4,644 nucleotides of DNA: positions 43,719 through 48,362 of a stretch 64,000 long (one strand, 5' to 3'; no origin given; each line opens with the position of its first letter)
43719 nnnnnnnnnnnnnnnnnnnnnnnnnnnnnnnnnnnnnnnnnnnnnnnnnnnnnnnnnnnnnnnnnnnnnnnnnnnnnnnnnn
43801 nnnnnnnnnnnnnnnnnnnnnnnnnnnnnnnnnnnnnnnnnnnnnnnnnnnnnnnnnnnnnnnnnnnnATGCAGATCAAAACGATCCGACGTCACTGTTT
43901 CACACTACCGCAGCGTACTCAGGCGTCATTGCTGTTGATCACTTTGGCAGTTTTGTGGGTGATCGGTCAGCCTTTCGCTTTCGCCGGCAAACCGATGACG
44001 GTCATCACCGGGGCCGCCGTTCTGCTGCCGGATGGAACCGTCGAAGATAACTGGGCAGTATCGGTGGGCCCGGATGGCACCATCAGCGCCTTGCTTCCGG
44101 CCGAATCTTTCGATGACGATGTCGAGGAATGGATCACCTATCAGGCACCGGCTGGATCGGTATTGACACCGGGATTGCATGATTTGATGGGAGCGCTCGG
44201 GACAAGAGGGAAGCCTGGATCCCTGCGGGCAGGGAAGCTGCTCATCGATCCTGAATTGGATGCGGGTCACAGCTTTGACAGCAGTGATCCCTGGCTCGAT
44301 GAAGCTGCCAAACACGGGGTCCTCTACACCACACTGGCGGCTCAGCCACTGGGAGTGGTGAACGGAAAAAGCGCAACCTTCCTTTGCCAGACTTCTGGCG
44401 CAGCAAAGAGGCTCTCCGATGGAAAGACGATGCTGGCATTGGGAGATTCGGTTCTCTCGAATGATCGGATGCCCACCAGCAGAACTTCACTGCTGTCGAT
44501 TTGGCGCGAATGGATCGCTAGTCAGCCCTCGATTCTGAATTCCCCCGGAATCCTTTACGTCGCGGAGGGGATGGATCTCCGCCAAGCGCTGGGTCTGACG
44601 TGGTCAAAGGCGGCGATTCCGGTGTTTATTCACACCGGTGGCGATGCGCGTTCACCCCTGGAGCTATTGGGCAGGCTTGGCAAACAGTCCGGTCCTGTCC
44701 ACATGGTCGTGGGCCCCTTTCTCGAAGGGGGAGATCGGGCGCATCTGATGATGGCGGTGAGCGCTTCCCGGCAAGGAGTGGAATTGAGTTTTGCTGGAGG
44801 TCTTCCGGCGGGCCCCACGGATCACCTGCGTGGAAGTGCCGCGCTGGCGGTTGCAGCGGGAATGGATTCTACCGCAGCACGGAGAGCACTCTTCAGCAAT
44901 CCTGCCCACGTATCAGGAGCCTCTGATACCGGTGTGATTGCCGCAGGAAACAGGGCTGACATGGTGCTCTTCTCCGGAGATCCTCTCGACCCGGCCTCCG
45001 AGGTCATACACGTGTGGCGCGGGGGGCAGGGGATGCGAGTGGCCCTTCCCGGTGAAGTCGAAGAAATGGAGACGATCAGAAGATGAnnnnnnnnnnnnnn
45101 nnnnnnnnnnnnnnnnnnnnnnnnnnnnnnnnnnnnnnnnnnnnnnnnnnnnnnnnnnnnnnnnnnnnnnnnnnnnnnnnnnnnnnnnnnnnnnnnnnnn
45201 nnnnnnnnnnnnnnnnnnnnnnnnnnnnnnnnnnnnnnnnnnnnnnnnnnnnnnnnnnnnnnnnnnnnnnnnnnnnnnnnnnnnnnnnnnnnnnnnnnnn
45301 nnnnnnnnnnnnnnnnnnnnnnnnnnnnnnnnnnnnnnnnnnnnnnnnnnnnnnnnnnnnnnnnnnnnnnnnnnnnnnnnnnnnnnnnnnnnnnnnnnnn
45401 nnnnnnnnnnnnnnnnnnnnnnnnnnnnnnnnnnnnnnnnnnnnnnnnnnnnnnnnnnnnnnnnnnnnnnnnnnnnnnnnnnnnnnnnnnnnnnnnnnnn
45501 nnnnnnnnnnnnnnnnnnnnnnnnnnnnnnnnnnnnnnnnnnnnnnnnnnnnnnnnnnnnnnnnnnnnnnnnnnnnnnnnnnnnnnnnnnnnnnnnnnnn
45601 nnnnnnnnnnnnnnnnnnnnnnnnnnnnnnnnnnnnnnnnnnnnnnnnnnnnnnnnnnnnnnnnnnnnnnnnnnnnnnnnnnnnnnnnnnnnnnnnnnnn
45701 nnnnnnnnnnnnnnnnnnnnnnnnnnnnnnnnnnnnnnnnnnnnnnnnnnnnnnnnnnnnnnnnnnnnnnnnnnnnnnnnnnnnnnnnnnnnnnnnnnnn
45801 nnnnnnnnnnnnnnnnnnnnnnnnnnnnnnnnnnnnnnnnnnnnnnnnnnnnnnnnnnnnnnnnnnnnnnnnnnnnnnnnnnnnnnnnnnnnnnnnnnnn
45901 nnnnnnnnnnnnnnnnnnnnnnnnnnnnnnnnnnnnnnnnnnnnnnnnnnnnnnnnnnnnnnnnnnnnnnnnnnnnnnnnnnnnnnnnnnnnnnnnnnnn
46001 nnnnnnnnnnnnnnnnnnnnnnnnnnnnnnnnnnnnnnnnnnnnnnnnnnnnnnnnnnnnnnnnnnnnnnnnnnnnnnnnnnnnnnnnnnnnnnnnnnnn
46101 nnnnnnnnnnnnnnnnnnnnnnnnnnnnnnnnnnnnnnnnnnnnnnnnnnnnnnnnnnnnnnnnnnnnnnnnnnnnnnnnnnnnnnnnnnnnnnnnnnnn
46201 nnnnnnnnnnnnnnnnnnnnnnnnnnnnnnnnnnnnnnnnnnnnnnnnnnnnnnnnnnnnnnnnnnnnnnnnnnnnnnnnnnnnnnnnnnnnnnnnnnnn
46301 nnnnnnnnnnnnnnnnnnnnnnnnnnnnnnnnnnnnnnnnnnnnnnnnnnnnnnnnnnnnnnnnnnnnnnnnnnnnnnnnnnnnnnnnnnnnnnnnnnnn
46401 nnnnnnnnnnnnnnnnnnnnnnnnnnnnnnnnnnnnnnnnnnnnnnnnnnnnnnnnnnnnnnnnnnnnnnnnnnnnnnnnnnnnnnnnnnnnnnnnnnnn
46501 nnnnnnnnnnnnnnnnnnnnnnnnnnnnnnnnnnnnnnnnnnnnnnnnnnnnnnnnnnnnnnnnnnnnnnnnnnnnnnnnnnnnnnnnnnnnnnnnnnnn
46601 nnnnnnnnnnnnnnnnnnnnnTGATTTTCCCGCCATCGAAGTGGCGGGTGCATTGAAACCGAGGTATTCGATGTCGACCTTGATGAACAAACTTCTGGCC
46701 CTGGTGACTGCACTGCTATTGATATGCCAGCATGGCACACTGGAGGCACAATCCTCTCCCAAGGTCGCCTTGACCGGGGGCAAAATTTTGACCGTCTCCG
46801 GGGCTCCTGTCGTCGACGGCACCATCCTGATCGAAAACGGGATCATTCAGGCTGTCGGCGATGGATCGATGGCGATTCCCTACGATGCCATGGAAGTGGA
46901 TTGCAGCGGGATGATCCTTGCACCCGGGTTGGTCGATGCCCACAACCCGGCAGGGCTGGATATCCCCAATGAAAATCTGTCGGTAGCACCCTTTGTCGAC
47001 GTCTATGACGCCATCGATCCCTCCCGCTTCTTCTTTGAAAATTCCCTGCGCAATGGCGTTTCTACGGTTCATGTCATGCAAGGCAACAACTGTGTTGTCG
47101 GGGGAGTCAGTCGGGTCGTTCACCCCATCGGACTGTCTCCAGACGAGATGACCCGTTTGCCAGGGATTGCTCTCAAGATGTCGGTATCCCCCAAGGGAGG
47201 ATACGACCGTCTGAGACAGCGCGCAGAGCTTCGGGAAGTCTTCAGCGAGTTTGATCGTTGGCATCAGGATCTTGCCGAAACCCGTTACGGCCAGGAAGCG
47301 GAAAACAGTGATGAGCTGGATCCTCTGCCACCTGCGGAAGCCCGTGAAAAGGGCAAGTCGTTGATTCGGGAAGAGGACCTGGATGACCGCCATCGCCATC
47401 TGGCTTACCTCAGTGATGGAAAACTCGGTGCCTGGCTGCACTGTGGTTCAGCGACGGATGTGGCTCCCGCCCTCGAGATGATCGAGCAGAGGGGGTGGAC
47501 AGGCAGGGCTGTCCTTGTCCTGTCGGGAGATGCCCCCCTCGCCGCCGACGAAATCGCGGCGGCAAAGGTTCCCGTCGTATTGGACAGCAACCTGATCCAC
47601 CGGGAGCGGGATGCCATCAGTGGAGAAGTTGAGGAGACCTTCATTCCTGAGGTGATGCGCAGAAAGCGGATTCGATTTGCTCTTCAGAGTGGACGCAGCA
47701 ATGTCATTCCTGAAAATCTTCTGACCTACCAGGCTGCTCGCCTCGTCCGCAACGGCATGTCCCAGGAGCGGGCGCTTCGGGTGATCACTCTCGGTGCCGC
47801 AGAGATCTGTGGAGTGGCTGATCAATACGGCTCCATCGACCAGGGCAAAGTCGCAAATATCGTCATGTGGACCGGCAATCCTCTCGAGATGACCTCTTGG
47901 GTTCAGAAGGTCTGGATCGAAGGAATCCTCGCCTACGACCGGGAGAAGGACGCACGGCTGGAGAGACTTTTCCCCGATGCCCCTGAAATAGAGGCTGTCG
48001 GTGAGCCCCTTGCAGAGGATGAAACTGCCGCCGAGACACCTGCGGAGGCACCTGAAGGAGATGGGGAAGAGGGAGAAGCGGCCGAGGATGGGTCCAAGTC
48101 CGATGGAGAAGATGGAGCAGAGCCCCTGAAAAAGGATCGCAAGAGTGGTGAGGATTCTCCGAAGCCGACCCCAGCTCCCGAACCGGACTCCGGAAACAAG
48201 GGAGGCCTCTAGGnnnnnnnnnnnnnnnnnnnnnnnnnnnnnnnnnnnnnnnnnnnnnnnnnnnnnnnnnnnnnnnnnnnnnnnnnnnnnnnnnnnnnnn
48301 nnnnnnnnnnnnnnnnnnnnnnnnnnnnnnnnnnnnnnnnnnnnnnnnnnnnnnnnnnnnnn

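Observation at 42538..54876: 12.3-kb operon of eight translationally coupled, individually secreted amidohydrolase-superfamily paralogs (nine modules)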

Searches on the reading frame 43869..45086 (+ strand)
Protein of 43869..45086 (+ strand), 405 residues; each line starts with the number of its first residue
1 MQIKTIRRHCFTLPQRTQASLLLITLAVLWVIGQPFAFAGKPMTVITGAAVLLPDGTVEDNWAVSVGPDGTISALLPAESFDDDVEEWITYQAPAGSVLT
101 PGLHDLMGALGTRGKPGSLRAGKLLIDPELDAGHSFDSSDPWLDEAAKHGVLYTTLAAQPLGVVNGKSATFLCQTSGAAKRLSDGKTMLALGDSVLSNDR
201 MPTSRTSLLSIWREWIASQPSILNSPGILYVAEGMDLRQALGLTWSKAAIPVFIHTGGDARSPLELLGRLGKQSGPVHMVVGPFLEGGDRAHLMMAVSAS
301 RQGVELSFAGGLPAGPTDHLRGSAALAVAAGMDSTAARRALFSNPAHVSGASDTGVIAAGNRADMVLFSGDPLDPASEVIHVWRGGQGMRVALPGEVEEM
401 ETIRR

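Call 3: search_protein_families(library=pfam, proteins=[window:43869-45086:+], max_evalue=0.1)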
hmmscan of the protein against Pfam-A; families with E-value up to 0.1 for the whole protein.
window:43869-45086:+ (405 aa): 2 families
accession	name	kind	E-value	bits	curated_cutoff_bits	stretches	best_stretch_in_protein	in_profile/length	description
PF07969.17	Amidohydro_3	-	0.00022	21.2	29.7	1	339-387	414-469/472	Amidohydrolase family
PF01979.26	Amidohydro_1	-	0.0037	17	25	1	329-384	278-331/345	Amidohydrolase family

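Call 4: search_protein_families(library=ncbifam, proteins=[window:43869-45086:+], max_evalue=0.1)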
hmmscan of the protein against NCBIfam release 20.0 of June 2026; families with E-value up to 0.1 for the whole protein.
window:43869-45086:+ (405 aa): 11 families
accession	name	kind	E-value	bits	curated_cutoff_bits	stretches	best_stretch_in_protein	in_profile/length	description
NF011989.0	PRK15446.2-5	equivalog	2.6e-07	29.8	565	1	316-387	306-375/385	alpha-D-ribose 1-methylphosphonate 5-triphosphate diphosphatase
TIGR02318.1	phosphono_phnM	equivalog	3e-05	23.1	390.55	1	330-387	318-373/376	phosphonate metabolism protein PhnM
NF011984.0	PRK15446.1-5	equivalog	4.2e-05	22.5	260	1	317-387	308-376/379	alpha-D-ribose 1-methylphosphonate 5-triphosphate diphosphatase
NF051886.1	XaaProDiPepCaul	equivalog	6.9e-05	22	500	1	299-379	303-384/398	Xaa-Pro dipeptidase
NF011987.0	PRK15446.2-3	subfamily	0.00045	19.1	253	1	337-376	332-371/395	alpha-D-ribose 1-methylphosphonate 5-triphosphate diphosphatase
NF011981.0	PRK15446.1-2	equivalog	0.00058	18.6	375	1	339-387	329-375/378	alpha-D-ribose 1-methylphosphonate 5-triphosphate diphosphatase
NF011983.0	PRK15446.1-4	equivalog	0.0014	17.6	486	1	330-387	321-376/379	alpha-D-ribose 1-methylphosphonate 5-triphosphate diphosphatase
NF011985.0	PRK15446.2-1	equivalog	0.0076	15.1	656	1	337-369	324-356/397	alpha-D-ribose 1-methylphosphonate 5-triphosphate diphosphatase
NF005759.0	PRK07583.1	equivalog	0.031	13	403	1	337-370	365-398/438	cytosine deaminase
NF011990.0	PRK15446.2-6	subfamily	0.071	11.8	233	0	340-379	334-374/390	alpha-D-ribose 1-methylphosphonate 5-triphosphate diphosphatase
NF011988.0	PRK15446.2-4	equivalog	0.089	11.9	369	0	334-369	323-358/389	alpha-D-ribose 1-methylphosphonate 5-triphosphate diphosphatase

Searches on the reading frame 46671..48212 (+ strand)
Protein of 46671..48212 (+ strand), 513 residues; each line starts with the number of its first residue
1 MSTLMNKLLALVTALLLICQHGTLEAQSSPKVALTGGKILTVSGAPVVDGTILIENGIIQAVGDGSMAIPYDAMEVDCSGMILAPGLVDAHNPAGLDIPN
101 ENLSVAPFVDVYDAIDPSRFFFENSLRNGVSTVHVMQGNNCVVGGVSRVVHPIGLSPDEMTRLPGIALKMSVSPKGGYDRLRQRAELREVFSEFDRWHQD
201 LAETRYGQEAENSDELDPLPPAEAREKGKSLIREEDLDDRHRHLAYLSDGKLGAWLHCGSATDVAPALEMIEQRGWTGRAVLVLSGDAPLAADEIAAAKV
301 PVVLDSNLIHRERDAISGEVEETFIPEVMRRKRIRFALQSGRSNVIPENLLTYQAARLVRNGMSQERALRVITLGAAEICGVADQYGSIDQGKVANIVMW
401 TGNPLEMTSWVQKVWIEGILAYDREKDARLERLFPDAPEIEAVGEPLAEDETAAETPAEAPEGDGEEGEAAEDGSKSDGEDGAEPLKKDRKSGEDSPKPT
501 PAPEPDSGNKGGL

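Call 3: search_protein_families(library=pfam, proteins=[window:46671-48212:+], max_evalue=0.1)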
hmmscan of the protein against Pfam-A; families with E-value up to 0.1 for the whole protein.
window:46671-48212:+ (513 aa): 2 families
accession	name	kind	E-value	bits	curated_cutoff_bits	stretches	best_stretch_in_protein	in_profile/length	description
PF01979.26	Amidohydro_1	-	1.2e-09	38.3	25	1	358-418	267-342/345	Amidohydrolase family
PF07969.17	Amidohydro_3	-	4.4e-08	33.5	29.7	1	361-418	405-468/472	Amidohydrolase family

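Call 4: search_protein_families(library=ncbifam, proteins=[window:46671-48212:+], max_evalue=0.1)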
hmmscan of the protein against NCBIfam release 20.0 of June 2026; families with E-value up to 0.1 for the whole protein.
window:46671-48212:+ (513 aa): 48 families (the best 25 are shown)
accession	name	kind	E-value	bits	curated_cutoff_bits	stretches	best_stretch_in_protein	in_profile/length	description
NF006056.0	PRK08204.1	subfamily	1.9e-15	56.6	391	2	31-91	4-64/449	hypothetical protein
NF051886.1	XaaProDiPepCaul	equivalog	5.9e-15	55.2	500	2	343-413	316-386/398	Xaa-Pro dipeptidase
TIGR01224.1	hutI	equivalog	1.7e-10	40.3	298.15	2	49-92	3-47/377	imidazolonepropionase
NF011989.0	PRK15446.2-5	equivalog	1.1e-09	37.5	565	2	45-92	16-61/385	alpha-D-ribose 1-methylphosphonate 5-triphosphate diphosphatase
NF011984.0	PRK15446.1-5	equivalog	2.6e-09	36.4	260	2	45-91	15-58/379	alpha-D-ribose 1-methylphosphonate 5-triphosphate diphosphatase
NF006055.0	PRK08203.1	equivalog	5.7e-09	35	532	2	353-408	344-398/455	8-oxoguanine deaminase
TIGR02318.1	phosphono_phnM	equivalog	7.2e-08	31.7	390.55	2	45-92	11-55/376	phosphonate metabolism protein PhnM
NF011990.0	PRK15446.2-6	subfamily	1.2e-07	30.8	233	2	365-426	328-387/390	alpha-D-ribose 1-methylphosphonate 5-triphosphate diphosphatase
NF008371.0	PRK11170.1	equivalog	2e-07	30.3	483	1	362-402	325-365/382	N-acetylglucosamine-6-phosphate deacetylase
NF006679.0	PRK09228.1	subfamily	3.9e-07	29.2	351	2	48-91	30-76/433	guanine deaminase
NF005557.0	PRK07228.1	equivalog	6.5e-07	28.4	522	2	361-409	335-383/445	5'-deoxyadenosine deaminase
TIGR01178.1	ade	equivalog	2.3e-06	26.3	472.5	1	37-91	7-56/552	adenine deaminase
NF011987.0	PRK15446.2-3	subfamily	2.8e-06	26.4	253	1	23-92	3-67/395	alpha-D-ribose 1-methylphosphonate 5-triphosphate diphosphatase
TIGR02033.1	D-hydantoinase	equivalog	5.8e-06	25.5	393.25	1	34-92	3-58/454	dihydropyrimidinase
NF006689.0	PRK09237.1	equivalog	6.1e-06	25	371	1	51-91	24-63/383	amidohydrolase/deacetylase family metallohydrolase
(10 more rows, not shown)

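Call 65: search_solved_structures(query=window:46671-48212:+, max_evalue=0.001, show_alignments=0)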
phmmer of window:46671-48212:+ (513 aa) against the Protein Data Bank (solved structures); distinct sequences matched with E-value up to 0.001: 19.
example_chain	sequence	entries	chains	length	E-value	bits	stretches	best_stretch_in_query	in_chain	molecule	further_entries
3ooq_A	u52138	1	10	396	1.3e-29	106.4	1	31-425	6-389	amidohydrolase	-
9kov_A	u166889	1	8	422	3.4e-08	35.8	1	297-414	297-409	trum-mut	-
3mtw_A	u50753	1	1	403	9.5e-08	34.3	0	33-91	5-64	L-Arginine carboxypeptidase Cc2672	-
2qs8_A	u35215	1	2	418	4e-06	29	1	312-414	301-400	Xaa-Pro Dipeptidase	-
8ihs_A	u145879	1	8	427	2.7e-05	26.2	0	345-411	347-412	Amidohydrolase family protein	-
8ihq_A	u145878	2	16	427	3.2e-05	26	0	345-411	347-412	Amidohydrolase family protein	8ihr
8j85_A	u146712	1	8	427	3.5e-05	25.9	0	345-411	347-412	Amidohydrolase family protein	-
9l36_A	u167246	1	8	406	8.2e-05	24.6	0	345-411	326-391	Amidohydrolase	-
9l2t_G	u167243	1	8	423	0.00015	23.8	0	356-409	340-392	Amide hydrolase LlADH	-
9l6p_A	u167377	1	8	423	0.00016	23.7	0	356-409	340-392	LlADH-WT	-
4ub9_A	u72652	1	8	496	0.00017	23.6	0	31-91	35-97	Molinate hydrolase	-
4wgx_A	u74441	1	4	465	0.00019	23.4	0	32-91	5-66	Molinate hydrolase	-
2bb0_A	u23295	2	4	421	0.00021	23.3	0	50-92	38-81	Imidazolonepropionase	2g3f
4dyk_A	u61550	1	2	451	0.00023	23.2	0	44-100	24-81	AMIDOHYDROLASE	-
4gbd_A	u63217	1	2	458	0.00023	23.2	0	44-100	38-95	Putative uncharacterized protein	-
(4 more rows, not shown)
